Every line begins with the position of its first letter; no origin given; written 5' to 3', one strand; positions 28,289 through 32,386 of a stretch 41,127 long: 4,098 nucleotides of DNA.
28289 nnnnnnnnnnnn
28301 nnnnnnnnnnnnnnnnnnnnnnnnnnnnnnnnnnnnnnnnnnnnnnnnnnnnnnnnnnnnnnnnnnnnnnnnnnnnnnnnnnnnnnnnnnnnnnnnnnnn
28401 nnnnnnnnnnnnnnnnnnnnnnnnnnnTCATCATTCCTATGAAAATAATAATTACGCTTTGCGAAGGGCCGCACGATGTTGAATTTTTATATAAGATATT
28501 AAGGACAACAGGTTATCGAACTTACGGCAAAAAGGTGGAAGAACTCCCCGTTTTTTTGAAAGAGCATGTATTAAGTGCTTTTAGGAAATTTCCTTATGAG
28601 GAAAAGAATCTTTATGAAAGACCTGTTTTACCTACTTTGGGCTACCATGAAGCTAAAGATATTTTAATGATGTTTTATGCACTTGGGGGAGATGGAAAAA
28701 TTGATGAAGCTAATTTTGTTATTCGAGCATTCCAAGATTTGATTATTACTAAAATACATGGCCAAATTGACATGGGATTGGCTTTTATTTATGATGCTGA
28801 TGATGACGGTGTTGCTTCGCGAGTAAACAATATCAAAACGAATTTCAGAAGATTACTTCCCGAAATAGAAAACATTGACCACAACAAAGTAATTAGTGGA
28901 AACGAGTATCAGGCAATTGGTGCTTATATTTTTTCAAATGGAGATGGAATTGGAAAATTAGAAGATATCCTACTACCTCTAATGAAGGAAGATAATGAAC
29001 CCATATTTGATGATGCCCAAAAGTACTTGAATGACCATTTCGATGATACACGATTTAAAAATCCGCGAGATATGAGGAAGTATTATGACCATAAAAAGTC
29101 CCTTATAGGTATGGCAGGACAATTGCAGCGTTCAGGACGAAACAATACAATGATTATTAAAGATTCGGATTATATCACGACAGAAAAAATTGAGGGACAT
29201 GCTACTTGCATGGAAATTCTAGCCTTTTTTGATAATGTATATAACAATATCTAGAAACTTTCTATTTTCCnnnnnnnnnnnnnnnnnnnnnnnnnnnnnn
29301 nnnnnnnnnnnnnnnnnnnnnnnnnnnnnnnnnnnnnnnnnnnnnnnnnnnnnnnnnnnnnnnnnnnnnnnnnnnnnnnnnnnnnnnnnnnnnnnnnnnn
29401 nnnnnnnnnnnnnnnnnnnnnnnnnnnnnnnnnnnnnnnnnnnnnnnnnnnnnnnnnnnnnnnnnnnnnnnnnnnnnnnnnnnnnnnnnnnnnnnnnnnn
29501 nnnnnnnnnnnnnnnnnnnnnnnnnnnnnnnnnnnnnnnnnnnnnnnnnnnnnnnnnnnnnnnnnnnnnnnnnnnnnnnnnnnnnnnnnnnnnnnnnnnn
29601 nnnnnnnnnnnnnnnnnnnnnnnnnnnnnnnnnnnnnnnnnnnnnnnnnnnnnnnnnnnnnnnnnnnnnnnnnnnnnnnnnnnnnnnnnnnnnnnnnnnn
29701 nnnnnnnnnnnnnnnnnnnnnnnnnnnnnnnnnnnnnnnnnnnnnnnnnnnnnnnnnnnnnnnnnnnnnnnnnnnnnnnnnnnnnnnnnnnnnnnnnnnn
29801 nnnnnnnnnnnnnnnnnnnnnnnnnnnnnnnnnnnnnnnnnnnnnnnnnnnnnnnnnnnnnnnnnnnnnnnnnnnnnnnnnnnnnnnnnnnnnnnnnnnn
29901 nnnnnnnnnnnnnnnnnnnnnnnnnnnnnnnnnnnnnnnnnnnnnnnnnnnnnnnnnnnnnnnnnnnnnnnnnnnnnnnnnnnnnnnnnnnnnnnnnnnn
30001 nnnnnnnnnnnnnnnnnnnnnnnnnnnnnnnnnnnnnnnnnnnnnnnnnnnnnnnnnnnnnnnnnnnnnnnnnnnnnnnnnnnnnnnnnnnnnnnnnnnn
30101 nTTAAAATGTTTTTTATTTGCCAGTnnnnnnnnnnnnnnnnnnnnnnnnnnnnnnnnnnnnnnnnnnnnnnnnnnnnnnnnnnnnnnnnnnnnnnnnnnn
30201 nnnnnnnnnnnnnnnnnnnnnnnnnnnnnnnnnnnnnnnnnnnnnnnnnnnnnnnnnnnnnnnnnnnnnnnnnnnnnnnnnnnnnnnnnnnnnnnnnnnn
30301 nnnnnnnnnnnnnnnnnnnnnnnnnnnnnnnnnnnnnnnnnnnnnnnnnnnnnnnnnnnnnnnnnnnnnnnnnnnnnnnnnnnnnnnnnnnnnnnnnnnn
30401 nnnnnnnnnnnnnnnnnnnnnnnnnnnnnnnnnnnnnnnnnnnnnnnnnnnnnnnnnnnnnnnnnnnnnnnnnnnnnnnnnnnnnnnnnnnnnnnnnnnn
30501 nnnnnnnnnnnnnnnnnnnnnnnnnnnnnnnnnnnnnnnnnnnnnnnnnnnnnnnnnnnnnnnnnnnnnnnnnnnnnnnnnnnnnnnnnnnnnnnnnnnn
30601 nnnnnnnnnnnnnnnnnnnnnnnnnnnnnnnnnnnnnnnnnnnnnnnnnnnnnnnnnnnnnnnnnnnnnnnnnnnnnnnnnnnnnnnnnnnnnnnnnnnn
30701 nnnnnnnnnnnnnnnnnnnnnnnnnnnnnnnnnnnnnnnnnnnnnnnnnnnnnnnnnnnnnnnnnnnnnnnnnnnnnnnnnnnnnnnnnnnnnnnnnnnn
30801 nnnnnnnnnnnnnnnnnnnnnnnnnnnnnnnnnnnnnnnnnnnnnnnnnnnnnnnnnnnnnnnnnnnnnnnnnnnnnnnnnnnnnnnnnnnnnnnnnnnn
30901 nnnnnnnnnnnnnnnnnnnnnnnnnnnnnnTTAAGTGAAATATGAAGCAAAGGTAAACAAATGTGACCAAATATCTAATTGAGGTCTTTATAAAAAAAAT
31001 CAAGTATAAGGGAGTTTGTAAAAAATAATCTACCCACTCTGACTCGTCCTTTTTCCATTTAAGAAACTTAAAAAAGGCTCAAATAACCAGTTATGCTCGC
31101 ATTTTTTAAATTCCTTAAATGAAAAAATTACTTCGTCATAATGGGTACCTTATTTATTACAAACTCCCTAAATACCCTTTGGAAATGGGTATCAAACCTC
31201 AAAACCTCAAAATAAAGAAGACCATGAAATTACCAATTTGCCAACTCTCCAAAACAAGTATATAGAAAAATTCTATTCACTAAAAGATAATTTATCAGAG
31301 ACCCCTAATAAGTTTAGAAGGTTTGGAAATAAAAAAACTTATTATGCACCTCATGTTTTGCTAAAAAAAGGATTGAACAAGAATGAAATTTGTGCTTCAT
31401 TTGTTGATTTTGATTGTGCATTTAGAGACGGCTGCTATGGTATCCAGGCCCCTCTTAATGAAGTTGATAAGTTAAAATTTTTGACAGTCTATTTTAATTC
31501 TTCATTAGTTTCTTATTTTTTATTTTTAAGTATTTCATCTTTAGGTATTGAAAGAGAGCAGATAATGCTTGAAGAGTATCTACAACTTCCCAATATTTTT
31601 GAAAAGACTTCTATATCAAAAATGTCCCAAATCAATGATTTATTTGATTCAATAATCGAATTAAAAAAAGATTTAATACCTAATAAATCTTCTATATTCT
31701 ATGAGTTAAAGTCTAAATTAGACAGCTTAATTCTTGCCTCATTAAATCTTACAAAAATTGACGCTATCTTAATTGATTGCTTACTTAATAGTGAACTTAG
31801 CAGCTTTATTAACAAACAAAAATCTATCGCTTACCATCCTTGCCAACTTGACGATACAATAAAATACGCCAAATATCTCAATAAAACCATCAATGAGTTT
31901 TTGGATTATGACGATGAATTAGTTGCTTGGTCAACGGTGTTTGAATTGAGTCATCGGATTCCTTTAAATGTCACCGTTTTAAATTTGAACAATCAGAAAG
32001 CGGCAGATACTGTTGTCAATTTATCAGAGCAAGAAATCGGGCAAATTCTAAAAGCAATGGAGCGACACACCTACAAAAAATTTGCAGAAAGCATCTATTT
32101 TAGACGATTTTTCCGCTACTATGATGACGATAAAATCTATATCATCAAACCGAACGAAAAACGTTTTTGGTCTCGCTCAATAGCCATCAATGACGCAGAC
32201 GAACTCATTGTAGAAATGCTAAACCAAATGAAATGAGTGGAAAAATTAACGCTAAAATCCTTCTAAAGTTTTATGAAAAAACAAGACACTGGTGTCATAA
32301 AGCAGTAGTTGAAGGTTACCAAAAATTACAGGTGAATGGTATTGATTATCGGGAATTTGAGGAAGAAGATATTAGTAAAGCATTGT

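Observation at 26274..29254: ParB-like N-domain fused to an ABC-type ATPase, paired with a small Toprim-like protein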

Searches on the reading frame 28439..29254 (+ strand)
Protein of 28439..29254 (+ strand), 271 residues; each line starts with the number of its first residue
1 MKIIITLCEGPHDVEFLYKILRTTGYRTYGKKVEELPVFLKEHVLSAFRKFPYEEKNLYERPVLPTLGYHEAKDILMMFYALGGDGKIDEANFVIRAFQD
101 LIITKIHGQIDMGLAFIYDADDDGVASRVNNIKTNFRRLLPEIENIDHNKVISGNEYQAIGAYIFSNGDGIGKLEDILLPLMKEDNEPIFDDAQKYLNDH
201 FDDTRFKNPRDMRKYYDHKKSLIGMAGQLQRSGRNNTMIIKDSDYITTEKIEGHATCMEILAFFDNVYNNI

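Call 4: search_protein_families(library=pfam, proteins=[window:28439-29254:+], max_evalue=1)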
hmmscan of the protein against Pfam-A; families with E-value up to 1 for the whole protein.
window:28439-29254:+ (271 aa): 1 family
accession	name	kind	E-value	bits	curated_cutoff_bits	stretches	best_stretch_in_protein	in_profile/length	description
PF11536.14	DUF3226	-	8.7e-11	42.4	27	1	7-247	5-190/208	Protein of unknown function (DUF3226)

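Call 5: search_protein_families(library=padloc, proteins=[window:28439-29254:+], max_evalue=1)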
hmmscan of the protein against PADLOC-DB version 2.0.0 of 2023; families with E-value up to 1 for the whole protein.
window:28439-29254:+ (271 aa): 9 families
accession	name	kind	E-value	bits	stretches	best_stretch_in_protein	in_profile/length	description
PDLC04615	PDC-M38B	-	3.9e-79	264.1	1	2-267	4-291/293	-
PDLC04613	PDC-M38B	-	5.3e-54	181.6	1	2-264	5-277/278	-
PDLC04614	PDC-M38B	-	7.2e-43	145.2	1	3-266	6-280/281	-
PDLC04616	PDC-M38B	-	1.6e-32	111.2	1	1-264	1-272/281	-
PDLC04617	PDC-M38B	-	6.4e-23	79.6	1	1-267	5-285/289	-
PDLC04612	PDC-M38B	-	2.3e-22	77.8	1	1-246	1-253/279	-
PDLC04623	PDC-M38B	-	2.1e-05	22.4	1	88-210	43-171/219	-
PDLC04620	PDC-M38B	-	2.4e-05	22.1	1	4-203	4-186/250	-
PDLC04624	PDC-M38B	-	0.0029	15.3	1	105-198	61-157/220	-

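Call 8: search_protein_families(library=ncbifam, proteins=[window:28439-29254:+], max_evalue=0.01)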
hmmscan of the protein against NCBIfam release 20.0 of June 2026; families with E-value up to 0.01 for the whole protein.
window:28439-29254:+ (271 aa): 0 families

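Call 12: find_homologous_proteins(query=window:28439-29254:+, max_evalue=0.001)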
Query window:28439-29254:+ (271 aa): 35 proteins with E <= 0.001 among 432 candidates.
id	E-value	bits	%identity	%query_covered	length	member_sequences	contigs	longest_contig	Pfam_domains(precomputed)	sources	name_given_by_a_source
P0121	2.9e-180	616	100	100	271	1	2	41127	PF11536.15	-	-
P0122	3.4e-113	396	65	100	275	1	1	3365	PF11536.15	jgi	-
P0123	2.9e-109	383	64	100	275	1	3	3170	PF11536.15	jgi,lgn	-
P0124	3.0e-108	380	64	99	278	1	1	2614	PF11536.15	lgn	-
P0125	1.3e-50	191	40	97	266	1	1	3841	PF11536.15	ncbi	-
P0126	4.0e-44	169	38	97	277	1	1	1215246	PF11536.15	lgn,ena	-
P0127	2.9e-43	166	38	97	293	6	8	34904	PF11536.15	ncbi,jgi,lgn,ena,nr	ncbi:MAG: hypothetical protein DRI57_01700 [Deltaproteobacteria bacterium]|nr:MAG: hypothetical prot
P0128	6.2e-43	165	39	97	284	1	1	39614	PF11536.15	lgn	-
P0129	8.5e-43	165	39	97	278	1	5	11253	PF11536.15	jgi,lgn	-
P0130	7.3e-42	162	37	98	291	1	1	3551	PF11536.15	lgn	-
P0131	9.9e-42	161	35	98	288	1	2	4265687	PF11536.15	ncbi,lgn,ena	-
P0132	1.0e-41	161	38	99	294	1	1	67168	-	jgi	-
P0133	1.0e-41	161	36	99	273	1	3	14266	PF11536.15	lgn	-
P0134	2.6e-41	160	36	98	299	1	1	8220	-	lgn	-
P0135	7.4e-41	159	37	99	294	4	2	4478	PF11536.15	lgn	-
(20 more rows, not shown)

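Call 23: predict_structure(alignment_id=A1)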
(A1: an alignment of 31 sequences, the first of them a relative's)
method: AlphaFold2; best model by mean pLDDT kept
length: 271 residues; sequences in the alignment: 31
mean_pLDDT: 93.1   pTM: 0.90
mean pLDDT of the five models: 93.1, 92.8, 91.8, 91.5, 91.1
residues with pLDDT >= 90: 210; 70-90: 57; 50-70: 4; < 50: 0
segments of 3 or more residues with pLDDT < 50: none
pLDDT, mean of each block of 10 residues (from residue 1): 96 96 95 89 91 88 94 96 88 93 71 97 97 96 96 95 97 96 97 97 92 90 93 87 93 97 98 95
secondary structure, 60 per line:
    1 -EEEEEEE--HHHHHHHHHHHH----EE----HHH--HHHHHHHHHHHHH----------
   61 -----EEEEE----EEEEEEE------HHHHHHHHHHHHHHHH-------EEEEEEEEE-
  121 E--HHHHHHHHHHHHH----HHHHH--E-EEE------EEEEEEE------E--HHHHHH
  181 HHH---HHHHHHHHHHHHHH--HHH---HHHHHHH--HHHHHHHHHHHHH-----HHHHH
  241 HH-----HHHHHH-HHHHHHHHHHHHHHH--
elements in order: E2-8 H11-22 H38-50 E66-70 E75-81 H88-103 E111-119 H124-136 H141-145 E150-152 E159-165 H175-183 H187-200 H209-215 H218-230 H236-242 H248-253 H255-269

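Call 26: fold_search(model_id=the predicted structure, library=pdb)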
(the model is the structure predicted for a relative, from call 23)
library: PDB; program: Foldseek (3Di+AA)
matches with E <= 10: 574; with E <= 0.001: 0
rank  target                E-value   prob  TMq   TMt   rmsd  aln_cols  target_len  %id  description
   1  3iby_D                2.4e-02  0.16  0.19  0.20  18.9       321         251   11  Structure of cytosolic domain of L. pneumophila FeoB (released 2009-10-13)
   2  7w40_B                2.9e-02  0.30  0.27  0.26  14.5       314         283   12  Cryo-EM Structure of Human Gastrin Releasing Peptide Receptor in complex with the agonist Bombesin (6-14) [D-Phe6, bet (released 2023-02-22)
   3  9ijj_4b               3.6e-02  0.35  0.16  0.09  10.8       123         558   11  In situ structure of the central apparatus in mouse sperm axoneme. (released 2025-06-04)
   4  2g0n_B                3.8e-02  0.51  0.21  0.29   9.4       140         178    9  The Crystal Structure of the Human RAC3 in complex with GDP and Chloride (released 2006-05-30)
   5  4zu9                  4.1e-02  0.35  0.21  0.13  10.0       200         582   14  Crystal structure of bacterial selenocysteine-specific elongation factor EF-Sec (released 2015-09-23)
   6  5uf8_B                4.9e-02  0.57  0.28  0.41   6.0       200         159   14  Crystal structure of the ARF family small GTPase ARF2 from Candida albicans in complex with GDP (released 2017-01-25)
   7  8hoj_B                4.9e-02  0.15  0.14  0.10  12.6       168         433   10  Crystal structure of UGT71AP2 in complex with UDP (released 2023-12-13)
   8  2ksq_MODEL_1_A        5.2e-02  0.54  0.24  0.33   8.1       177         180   12  The myristoylated yeast ARF1 in a GTP and bicelle bound conformation (released 2010-07-07)
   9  1i4d_D                6.2e-02  0.44  0.22  0.30   9.4       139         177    7  CRYSTAL STRUCTURE ANALYSIS OF RAC1-GDP COMPLEXED WITH ARFAPTIN (P21) (released 2001-05-16)
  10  2a5f_A                6.2e-02  0.30  0.23  0.32   9.8       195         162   12  Cholera toxin A1 subunit bound to its substrate, NAD+, and its human protein activator, ARF6 (released 2005-08-16)
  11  8s5c                  6.5e-02  0.51  0.21  0.30   8.9       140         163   14  Cryo-EM structure of Arf1-decorated membrane tubules (released 2025-01-22)
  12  7mge_E                6.9e-02  0.28  0.24  0.35  11.9       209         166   15  Structure of C9orf72:SMCR8:WDR41 in complex with ARF1 (released 2021-06-23)
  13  9qlq_CZ               7.4e-02  0.63  0.24  0.29   7.8       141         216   19  NMT1-NAC bound human RNC with full length ARF1 - alternative State (released 2026-02-18)
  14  3x1y                  7.4e-02  0.21  0.20  0.29  11.0       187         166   11  Ras-related protein Rap1B(L9V) with GppNHp (released 2015-06-03)
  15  9qxl_B                7.8e-02  0.28  0.27  0.29  13.3       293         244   11  The structure of ADGRL4 in the active-state (released 2026-01-14)
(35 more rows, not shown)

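Call 27: search_solved_structures(query=A1, max_evalue=10, show_alignments=2)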
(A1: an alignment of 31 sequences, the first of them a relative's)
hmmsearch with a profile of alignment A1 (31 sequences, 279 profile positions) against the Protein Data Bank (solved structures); distinct sequences matched with E-value up to 10: 0.

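Call 28: search_protein_families(library=pfam, alignment_id=A1, max_evalue=10)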
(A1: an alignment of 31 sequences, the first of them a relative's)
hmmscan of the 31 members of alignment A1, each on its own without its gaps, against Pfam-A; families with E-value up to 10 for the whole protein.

A. member 1, P0121 (271 aa): 1 family
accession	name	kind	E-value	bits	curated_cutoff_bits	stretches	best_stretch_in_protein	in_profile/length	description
PF11536.14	DUF3226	-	8.7e-11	42.4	27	1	7-247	5-190/208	Protein of unknown function (DUF3226)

B. families by the number of members that match (of 31 scanned): 16 families
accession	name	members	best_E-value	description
PF11536.14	DUF3226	27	3.6e-13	Protein of unknown function (DUF3226)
PF20469.4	OLD-like_TOPRIM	2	0.039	Overcoming lysogenization defect protein-like, TOPRIM domain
PF14363.11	AAA_assoc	2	0.069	Domain associated at C-terminal with AAA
PF01121.26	CoaE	2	0.078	Dephospho-CoA kinase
PF24583.1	DUF7610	1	0.014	Domain of unknown function (DUF7610)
PF03918.19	CcmH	1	0.028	Cytochrome C biogenesis protein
PF25619.1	PhiKZ_gp119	1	0.035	Bacteriophage PhiKZ vertex-binding protein gp119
PF06419.17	COG6_N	1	0.052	Conserved oligomeric complex COG6, N-terminal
PF00531.28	Death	1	0.059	Death domain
PF10991.15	Enc34_ssDNA-bd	1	0.077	Enterobacter phage Enc34, ssDNA-binding protein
PF19014.6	DUF5743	1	0.085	Family of unknown function (DUF5743)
PF01751.28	Toprim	1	0.085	Toprim domain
PF08416.19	PTB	1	0.18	Phosphotyrosine-binding domain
PF18096.6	Thump_like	1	0.22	THUMP domain-like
PF05719.16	GPP34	1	0.26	Golgi phosphoprotein 3 (GPP34)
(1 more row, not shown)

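Call 55: fold_search(model_id=the predicted structure, library=viral)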
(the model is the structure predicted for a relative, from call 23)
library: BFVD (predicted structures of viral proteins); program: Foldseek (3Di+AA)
matches with E <= 10: 502; with E <= 0.001: 0
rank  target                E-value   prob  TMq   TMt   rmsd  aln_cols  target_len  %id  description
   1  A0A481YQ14            1.3e-02  0.41  0.25  0.27  20.6       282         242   12  Ras family GTPase [Iridovirus LCIVAC01]
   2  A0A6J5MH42            1.6e-02  0.66  0.31  0.37  15.6       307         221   10  Uncharacterized protein [uncultured Caudovirales phage]
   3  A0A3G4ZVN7            2.1e-02  0.20  0.22  0.17  18.1       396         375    8  Putative orfan [Edafosvirus sp.]
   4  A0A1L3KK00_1          2.4e-02  0.47  0.23  0.10  11.4       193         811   11  RNA helicase [Hubei virga-like virus 22]
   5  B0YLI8                2.7e-02  0.21  0.25  0.21  20.6       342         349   10  Virion protein [Glossina hytrovirus (isolate Glossina pallidipes/Ethiopia/Seibersdorf/-)]
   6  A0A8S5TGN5            2.8e-02  0.57  0.23  0.34   9.4       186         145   13  Uncharacterized protein [Myoviridae sp. ctIty1]
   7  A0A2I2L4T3            3.2e-02  0.63  0.24  0.28   8.2       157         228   11  GTP ras-related protein Rab1 [Orpheovirus IHUMI-LCC2]
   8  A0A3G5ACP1            3.4e-02  0.18  0.23  0.13  18.2       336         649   10  Dynamin N-terminal domain-containing protein [Satyrvirus sp.]
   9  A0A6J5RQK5            3.6e-02  0.66  0.23  0.34   8.2       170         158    8  Uncharacterized protein [uncultured Caudovirales phage]
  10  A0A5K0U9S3            4.8e-02  0.60  0.33  0.36  13.1       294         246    9  GTP-binding nuclear protein Ran-1 [Yasminevirus sp. GU-2018]
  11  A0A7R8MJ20            5.1e-02  0.87  0.28  0.51   5.3       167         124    8  (no name in the UniProt tables at hand)
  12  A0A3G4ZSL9            5.1e-02  0.23  0.22  0.20  24.2       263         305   10  Uncharacterized protein [Edafosvirus sp.]
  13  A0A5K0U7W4            5.4e-02  0.77  0.31  0.26   6.0       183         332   10  E3 ubiquitin-protein ligase [Yasminevirus sp. GU-2018]
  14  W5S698                6.1e-02  0.25  0.20  0.27   9.5       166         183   10  Uncharacterized protein [Pithovirus sibericum]
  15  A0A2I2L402            8.2e-02  0.23  0.23  0.24  16.0       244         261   11  G protein alpha subunit [Orpheovirus IHUMI-LCC2]
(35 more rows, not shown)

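Call 63: search_dna_similar(query=window:28439-29254:+, collection=phages, mode=protein, max_evalue=0.001, max_rows=15)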
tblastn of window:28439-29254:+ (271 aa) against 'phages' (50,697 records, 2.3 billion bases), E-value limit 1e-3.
No match.

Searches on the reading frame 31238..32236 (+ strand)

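Call 4: search_protein_families(library=pfam, proteins=[window:31238-32236:+], max_evalue=1)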
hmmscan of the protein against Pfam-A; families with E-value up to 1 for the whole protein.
window:31238-32236:+ (332 aa): 2 families
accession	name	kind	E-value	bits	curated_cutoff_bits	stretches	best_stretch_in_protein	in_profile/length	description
PF13543.13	SAM_KSR1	-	0.041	14.3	22.5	1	219-274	2-55/75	SAM like domain present in kinase suppressor RAS 1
PF24701.1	DUF7664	-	0.12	13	27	0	23-52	34-63/98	Domain of unknown function (DUF7664)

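Call 5: search_protein_families(library=padloc, proteins=[window:31238-32236:+], max_evalue=1)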
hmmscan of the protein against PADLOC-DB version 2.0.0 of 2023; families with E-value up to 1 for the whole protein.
window:31238-32236:+ (332 aa): 1 family
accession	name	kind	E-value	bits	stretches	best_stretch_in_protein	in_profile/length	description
PDLC03623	REase_MTase_IIG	-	4.9e-05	19.3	1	35-122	706-794/1022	Type IIG restriction enzyme-methyltransferase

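Call 8: search_protein_families(library=ncbifam, proteins=[window:31238-32236:+], max_evalue=0.01)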
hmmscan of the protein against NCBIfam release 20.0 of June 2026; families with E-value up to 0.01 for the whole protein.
window:31238-32236:+ (332 aa): 0 families

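Call 90: search_protein_families(library=pfam, proteins=[window:31238-32236:+], max_evalue=10)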
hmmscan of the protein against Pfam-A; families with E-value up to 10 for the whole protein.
window:31238-32236:+ (332 aa): 2 families
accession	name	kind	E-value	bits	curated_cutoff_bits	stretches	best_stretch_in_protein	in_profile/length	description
PF13543.13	SAM_KSR1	-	0.041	14.3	22.5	1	219-274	2-55/75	SAM like domain present in kinase suppressor RAS 1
PF24701.1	DUF7664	-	0.12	13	27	1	23-52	34-63/98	Domain of unknown function (DUF7664)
